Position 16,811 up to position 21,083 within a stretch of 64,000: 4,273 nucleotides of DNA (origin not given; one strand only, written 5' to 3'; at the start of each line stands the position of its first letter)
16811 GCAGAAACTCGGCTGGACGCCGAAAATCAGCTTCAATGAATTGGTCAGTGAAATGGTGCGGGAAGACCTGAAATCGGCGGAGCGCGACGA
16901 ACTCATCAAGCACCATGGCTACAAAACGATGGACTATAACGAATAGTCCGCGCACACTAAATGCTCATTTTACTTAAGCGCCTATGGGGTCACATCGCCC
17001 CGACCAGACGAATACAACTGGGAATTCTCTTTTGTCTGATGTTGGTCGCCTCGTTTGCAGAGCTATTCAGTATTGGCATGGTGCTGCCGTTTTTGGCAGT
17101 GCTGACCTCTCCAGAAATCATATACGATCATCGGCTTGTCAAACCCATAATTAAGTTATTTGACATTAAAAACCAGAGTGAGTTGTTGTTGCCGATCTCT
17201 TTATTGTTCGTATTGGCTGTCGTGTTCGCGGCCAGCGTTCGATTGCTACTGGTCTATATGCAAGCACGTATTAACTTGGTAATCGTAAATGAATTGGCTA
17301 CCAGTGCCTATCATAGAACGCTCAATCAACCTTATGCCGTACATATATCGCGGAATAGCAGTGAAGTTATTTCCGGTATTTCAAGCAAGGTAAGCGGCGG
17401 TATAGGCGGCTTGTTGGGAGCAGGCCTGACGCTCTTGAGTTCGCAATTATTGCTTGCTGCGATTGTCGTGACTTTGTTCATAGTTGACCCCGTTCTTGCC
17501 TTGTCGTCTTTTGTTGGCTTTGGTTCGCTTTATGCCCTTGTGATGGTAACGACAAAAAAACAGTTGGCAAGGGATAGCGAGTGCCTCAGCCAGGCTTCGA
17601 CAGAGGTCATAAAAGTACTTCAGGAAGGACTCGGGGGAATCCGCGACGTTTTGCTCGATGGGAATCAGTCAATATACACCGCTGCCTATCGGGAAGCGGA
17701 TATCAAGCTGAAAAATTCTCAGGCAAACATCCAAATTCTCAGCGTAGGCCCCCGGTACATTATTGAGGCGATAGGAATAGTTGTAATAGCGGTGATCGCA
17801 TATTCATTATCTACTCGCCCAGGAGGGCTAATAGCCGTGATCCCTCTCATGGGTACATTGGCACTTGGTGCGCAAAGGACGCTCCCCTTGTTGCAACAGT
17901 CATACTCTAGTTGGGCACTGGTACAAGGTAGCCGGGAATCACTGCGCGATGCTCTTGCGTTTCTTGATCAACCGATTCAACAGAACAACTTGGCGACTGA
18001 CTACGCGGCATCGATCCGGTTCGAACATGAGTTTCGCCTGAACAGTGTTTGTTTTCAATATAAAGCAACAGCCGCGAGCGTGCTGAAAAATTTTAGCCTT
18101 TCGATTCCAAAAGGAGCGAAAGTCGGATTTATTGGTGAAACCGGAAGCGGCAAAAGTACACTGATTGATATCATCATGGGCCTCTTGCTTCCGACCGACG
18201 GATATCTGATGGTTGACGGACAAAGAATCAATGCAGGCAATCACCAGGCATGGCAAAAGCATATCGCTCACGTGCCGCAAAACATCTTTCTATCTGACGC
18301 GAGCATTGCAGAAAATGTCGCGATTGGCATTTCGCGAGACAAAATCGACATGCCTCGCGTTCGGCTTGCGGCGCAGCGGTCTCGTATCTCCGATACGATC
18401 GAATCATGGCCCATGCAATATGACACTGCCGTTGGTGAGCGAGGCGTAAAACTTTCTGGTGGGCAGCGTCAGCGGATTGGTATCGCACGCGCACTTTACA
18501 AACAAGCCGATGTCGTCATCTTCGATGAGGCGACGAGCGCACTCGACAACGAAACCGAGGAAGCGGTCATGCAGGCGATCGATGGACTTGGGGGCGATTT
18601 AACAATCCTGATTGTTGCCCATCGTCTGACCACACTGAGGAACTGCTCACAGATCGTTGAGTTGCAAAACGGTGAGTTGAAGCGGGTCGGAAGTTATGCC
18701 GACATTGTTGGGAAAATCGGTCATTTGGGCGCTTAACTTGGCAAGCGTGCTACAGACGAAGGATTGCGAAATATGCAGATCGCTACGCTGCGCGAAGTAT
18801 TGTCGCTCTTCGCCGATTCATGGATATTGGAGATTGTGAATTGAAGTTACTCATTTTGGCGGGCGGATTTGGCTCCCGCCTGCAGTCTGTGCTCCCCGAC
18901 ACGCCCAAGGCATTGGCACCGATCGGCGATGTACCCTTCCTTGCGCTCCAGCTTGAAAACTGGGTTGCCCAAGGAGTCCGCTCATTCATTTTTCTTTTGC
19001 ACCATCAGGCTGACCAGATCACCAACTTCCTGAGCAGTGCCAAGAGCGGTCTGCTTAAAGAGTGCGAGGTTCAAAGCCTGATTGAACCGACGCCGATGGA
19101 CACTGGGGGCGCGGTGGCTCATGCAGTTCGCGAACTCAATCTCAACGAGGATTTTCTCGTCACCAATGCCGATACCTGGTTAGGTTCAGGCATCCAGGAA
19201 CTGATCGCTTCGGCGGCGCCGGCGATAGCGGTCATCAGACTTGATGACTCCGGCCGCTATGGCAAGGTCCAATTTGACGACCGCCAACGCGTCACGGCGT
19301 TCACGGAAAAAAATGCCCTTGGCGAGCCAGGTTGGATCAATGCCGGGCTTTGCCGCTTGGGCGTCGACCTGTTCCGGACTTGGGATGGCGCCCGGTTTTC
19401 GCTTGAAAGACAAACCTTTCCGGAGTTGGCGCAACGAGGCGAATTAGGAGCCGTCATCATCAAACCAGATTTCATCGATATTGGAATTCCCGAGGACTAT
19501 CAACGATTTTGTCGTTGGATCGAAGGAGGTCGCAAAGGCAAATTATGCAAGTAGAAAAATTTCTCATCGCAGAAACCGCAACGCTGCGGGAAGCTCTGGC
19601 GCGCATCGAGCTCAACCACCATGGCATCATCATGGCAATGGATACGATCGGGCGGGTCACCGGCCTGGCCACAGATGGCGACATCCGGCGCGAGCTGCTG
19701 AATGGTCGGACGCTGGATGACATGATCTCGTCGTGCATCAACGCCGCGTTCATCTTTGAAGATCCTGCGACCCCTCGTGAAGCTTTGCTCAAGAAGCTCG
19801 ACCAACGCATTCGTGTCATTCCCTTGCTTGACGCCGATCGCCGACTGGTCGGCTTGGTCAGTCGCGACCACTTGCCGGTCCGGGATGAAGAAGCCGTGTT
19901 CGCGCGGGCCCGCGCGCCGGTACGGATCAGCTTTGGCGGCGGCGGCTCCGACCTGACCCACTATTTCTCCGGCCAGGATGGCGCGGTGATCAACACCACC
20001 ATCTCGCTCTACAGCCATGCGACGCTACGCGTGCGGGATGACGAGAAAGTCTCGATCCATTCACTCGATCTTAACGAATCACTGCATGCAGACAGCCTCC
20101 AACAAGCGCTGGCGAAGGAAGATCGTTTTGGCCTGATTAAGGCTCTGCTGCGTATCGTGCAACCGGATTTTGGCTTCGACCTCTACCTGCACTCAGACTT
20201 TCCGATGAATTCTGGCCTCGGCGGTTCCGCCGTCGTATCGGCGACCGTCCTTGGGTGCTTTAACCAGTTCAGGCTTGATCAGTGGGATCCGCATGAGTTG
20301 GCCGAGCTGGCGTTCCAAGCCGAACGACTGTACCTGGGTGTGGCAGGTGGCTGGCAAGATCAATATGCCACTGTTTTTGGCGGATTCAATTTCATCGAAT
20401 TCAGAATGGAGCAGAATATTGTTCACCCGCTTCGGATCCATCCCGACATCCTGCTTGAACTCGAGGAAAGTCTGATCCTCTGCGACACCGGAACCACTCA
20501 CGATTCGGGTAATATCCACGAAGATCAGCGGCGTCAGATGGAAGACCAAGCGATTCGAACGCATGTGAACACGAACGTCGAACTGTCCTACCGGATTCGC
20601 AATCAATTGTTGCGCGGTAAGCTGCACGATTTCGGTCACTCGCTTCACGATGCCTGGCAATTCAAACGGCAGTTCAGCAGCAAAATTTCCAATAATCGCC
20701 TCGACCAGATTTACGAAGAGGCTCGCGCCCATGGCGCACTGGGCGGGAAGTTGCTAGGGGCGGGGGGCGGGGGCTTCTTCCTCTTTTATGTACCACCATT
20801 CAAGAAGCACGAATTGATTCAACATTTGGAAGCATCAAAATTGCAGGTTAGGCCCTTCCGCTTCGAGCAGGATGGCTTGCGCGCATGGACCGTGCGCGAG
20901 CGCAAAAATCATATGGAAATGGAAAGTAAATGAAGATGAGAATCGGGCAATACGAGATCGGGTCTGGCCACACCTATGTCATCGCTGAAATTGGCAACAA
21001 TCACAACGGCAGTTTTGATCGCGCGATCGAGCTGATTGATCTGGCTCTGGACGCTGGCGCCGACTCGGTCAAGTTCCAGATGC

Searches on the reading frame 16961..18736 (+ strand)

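Call 5: search_protein_families(library=pfam, proteins=[window:16961-18736:+], max_evalue=0.001)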
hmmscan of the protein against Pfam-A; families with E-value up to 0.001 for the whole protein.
window:16961-18736:+ (591 aa): 4 families
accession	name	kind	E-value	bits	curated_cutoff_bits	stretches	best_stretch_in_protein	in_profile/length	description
PF00005.33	ABC_tran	-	1.3e-31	110.5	25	1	375-526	1-137/137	ABC transporter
PF00664.28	ABC_membrane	-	3.1e-10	40.6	28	1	61-281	23-244/274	ABC transporter transmembrane region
PF02463.25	SMC_N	-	2e-07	31.1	40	1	390-569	29-212/220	RecF/RecN/SMC N terminal domain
PF13555.12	AAA_29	-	6.8e-06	26.2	27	1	385-412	23-49/61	P-loop containing region of AAA domain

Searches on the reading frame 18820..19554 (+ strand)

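Call 5: search_protein_families(library=pfam, proteins=[window:18820-19554:+], max_evalue=0.001)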
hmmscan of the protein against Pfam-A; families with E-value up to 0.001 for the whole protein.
window:18820-19554:+ (244 aa): 2 families
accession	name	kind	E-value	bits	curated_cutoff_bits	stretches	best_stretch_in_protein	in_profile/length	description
PF00483.29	NTP_transferase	-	2.3e-17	63.8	21.2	1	11-177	3-177/245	Nucleotidyl transferase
PF12804.13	NTP_transf_3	-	5e-09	37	27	1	11-145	2-125/160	MobA-like NTP transferase domain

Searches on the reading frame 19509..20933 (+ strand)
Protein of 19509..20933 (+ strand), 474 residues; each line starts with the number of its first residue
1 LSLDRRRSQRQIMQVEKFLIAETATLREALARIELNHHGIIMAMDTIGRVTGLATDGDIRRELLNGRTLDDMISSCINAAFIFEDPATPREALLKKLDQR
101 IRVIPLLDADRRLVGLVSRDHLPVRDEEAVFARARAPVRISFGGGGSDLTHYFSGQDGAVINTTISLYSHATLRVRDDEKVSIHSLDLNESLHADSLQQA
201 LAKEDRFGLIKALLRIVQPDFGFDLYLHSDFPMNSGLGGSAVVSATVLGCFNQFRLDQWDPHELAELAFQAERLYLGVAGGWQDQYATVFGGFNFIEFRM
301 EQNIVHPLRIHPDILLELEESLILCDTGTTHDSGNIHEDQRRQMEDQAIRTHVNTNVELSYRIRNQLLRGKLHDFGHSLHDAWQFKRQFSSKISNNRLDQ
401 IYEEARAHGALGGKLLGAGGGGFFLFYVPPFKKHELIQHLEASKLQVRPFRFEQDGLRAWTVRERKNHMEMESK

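Call 5: search_protein_families(library=pfam, proteins=[window:19509-20933:+], max_evalue=0.001)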
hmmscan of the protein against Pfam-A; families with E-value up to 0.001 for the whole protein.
window:19509-20933:+ (474 aa): 3 families
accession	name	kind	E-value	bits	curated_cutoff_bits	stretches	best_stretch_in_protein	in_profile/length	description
PF00288.32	GHMP_kinases_N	-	2.3e-17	63.4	22.3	1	211-292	8-87/87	GHMP kinases N terminal domain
PF00571.33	CBS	-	2.6e-09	37.7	24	0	11-64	3-56/57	CBS domain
PF08544.19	GHMP_kinases_C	-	7.9e-08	33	21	1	367-426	5-64/85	GHMP kinases C terminal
